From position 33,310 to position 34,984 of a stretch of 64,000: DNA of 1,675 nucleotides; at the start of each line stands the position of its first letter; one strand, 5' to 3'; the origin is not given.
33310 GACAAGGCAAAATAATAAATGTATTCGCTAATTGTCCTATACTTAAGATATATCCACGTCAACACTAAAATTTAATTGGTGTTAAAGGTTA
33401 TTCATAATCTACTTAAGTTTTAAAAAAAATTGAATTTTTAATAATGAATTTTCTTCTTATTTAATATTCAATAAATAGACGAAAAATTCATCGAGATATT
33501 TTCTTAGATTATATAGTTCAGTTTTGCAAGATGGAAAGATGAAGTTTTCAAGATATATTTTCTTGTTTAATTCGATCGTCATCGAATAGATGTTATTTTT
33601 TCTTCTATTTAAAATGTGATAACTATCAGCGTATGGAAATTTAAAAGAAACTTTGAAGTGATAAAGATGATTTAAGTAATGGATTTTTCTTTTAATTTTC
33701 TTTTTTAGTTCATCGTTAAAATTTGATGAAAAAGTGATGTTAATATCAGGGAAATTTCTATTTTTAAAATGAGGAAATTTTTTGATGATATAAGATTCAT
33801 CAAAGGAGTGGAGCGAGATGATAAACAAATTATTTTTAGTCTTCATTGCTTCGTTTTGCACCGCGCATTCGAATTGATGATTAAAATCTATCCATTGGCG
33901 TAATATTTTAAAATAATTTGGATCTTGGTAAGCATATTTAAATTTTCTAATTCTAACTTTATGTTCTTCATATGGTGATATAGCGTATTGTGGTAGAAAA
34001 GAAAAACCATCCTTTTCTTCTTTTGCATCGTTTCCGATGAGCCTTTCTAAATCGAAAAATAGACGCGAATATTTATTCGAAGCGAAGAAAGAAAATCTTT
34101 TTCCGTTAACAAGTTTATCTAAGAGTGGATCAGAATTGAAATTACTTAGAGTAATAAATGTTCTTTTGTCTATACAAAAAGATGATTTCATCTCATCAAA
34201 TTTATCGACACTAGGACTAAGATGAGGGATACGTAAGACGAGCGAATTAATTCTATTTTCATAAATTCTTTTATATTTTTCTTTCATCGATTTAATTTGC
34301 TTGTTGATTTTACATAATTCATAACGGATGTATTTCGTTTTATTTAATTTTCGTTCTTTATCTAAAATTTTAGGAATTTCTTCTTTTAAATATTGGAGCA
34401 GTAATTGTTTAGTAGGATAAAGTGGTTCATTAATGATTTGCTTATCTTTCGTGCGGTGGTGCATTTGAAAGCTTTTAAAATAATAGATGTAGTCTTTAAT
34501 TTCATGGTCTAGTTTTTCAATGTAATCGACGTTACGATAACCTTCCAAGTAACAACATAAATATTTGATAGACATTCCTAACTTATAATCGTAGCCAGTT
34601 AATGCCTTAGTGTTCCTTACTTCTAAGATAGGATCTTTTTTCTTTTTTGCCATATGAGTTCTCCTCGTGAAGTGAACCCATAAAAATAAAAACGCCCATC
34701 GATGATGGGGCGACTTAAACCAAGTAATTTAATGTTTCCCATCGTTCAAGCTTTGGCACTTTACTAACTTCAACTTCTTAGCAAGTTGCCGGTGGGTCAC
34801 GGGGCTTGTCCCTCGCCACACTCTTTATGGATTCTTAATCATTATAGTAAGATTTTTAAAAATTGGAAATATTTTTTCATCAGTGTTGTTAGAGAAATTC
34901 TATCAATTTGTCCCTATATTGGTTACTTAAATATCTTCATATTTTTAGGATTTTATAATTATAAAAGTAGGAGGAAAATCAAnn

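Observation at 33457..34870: SAM-I (S-box) riboswitch controlling an uncharacterised FGase-family amidohydrolase with a novel N-terminal extension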

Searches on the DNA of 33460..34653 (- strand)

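Call 13: search_rna_families(sources=[L001, L002, L003, L004, L005, L006, L007, L008], threshold=evalue, max_evalue=1, show_alignments=6)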
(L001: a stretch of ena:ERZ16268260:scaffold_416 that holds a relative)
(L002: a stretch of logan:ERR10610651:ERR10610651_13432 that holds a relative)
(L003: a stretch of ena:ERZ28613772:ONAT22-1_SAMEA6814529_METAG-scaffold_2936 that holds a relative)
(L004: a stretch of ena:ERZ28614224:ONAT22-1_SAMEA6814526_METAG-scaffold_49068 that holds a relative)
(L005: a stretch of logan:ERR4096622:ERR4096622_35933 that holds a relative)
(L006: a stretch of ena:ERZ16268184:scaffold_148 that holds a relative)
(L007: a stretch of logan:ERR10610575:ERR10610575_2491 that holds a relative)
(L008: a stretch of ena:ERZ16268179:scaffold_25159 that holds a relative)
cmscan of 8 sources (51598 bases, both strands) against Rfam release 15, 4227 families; matches with E-value up to 1: 11.
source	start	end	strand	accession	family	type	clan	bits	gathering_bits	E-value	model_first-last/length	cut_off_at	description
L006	7297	7369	+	RF00005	tRNA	Gene; tRNA;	CL00001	61.8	29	4.5e-11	1-71/71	no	tRNA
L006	3535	3618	+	RF00005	tRNA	Gene; tRNA;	CL00001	54.8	29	3.9e-09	1-71/71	no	tRNA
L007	1532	1615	+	RF00005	tRNA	Gene; tRNA;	CL00001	54.8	29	3.9e-09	1-71/71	no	tRNA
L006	5843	5954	+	RF00162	SAM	Cis-reg; riboswitch;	CL00012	49.8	44.4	1.6e-08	1-108/108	no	SAM riboswitch aptamer (S box leader)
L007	3840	3951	+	RF00162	SAM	Cis-reg; riboswitch;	CL00012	49.8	44.4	1.6e-08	1-108/108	no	SAM riboswitch aptamer (S box leader)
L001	5847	5933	+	RF00162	SAM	Cis-reg; riboswitch;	CL00012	45.1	44.4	3.6e-07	1-108/108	no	SAM riboswitch aptamer (S box leader)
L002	112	198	+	RF00162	SAM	Cis-reg; riboswitch;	CL00012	45.1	44.4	3.6e-07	1-108/108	no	SAM riboswitch aptamer (S box leader)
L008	2591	2677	+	RF00162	SAM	Cis-reg; riboswitch;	CL00012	45.1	44.4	3.6e-07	1-108/108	no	SAM riboswitch aptamer (S box leader)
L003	173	271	+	RF00162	SAM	Cis-reg; riboswitch;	CL00012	35.1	44.4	0.0003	1-108/108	no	SAM riboswitch aptamer (S box leader)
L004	504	602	+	RF00162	SAM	Cis-reg; riboswitch;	CL00012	35.1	44.4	0.0003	1-108/108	no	SAM riboswitch aptamer (S box leader)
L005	166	264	+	RF00162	SAM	Cis-reg; riboswitch;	CL00012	35.1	44.4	0.0003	1-108/108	no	SAM riboswitch aptamer (S box leader)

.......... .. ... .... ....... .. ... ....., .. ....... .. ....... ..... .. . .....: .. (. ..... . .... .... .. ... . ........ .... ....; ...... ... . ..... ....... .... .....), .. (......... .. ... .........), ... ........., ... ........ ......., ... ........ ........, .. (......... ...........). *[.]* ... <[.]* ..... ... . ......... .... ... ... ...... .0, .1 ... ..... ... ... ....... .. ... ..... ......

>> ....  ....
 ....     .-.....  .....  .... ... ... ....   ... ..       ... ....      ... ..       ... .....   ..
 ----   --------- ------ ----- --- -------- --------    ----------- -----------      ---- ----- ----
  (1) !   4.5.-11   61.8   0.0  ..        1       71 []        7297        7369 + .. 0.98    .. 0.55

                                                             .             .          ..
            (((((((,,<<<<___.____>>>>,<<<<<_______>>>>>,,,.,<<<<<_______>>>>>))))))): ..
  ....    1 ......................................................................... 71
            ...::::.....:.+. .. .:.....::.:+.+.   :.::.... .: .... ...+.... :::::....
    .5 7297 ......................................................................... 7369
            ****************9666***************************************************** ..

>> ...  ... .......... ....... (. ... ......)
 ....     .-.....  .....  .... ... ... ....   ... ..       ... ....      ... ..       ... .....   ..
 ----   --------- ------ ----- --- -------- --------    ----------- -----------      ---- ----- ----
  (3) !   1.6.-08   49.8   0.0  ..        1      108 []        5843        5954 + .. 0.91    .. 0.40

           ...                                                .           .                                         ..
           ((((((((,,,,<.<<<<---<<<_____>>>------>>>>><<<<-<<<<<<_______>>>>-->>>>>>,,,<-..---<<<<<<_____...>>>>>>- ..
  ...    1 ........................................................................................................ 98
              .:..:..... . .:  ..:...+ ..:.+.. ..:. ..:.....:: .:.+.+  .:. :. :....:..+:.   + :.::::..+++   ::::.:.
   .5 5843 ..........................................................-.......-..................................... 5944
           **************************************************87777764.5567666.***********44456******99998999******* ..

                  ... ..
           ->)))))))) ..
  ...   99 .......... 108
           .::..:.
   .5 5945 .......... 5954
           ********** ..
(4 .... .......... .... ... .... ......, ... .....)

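Call 24: search_rna_families(sources=[L009, L010], threshold=evalue, max_evalue=1, show_alignments=3)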
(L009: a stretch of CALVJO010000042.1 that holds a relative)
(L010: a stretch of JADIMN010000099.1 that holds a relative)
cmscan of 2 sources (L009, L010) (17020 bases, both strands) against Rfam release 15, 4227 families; matches with E-value up to 1: 4.
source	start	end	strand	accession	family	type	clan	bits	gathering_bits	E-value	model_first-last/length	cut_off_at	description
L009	5802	5888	+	RF00162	SAM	Cis-reg; riboswitch;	CL00012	45.7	44.4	8.1e-08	1-108/108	no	SAM riboswitch aptamer (S box leader)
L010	5798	5895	+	RF00162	SAM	Cis-reg; riboswitch;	CL00012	39.3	44.4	5.8e-06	1-108/108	no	SAM riboswitch aptamer (S box leader)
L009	203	257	-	RF03623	mir-1252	Gene; miRNA;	-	28.1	70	0.39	1-65/65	no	mir-1252 microRNA precursor family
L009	802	848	-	RF00522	PreQ1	Cis-reg; riboswitch;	-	24.9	39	0.23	1-45/45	no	PreQ1 (pre queuosine) riboswitch aptamer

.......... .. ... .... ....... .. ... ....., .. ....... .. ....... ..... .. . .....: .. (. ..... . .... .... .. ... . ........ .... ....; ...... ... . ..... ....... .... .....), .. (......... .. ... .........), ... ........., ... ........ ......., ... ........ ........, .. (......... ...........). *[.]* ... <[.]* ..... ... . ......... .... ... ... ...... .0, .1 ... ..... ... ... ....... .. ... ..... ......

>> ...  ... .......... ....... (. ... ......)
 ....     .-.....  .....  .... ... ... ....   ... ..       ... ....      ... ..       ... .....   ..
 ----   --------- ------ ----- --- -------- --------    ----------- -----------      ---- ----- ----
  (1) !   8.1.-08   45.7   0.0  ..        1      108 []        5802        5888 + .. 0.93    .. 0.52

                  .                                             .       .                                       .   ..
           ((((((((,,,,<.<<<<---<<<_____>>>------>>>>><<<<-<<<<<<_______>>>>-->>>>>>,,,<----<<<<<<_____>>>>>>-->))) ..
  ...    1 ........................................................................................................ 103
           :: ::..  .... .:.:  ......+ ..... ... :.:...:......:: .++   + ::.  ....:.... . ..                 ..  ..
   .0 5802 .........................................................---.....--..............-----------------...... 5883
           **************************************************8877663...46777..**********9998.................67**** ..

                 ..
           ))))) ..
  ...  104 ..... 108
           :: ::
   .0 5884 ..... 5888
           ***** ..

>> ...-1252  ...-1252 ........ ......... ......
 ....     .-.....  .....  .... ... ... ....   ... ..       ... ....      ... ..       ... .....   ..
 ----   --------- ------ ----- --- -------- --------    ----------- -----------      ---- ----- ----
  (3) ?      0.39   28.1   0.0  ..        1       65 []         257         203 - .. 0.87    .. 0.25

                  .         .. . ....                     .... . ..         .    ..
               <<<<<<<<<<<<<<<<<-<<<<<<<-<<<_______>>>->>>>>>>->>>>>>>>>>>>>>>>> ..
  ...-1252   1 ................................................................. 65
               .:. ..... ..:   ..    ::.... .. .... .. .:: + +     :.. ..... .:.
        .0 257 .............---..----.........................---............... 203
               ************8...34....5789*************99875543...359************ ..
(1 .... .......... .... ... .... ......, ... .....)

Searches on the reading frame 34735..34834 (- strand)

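Call 56: search_protein_families(library=pfam, proteins=[L109:2153-3604:+, L106:2302-3030:+], max_evalue=0.00001)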
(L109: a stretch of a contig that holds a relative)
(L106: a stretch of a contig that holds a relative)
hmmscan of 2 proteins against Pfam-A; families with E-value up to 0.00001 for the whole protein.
L109:2153-3604:+ (484 aa): 3 families
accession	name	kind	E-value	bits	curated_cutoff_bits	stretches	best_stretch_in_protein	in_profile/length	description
PF01637.24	ATPase_2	-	1.3e-27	97.5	33.2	1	7-208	1-224/225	ATPase domain predominantly from Archaea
PF03008.20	DUF234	-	3.8e-17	63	22.5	1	316-421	1-92/100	Archaea bacterial proteins of unknown function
PF13173.12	AAA_14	-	2.2e-09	37.9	27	1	28-157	4-109/129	AAA domain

L106:2302-3030:+ (243 aa): 3 families
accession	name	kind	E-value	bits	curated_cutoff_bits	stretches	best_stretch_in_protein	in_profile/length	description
PF00005.33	ABC_tran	-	1.6e-35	123.1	25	1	34-176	2-136/137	ABC transporter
PF13304.12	AAA_21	-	3.4e-08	34.3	27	0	45-69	1-25/304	AAA domain, putative AbiEii toxin, Type IV TA system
PF02463.25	SMC_N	-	4.5e-07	30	40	0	148-223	136-213/220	RecF/RecN/SMC N terminal domain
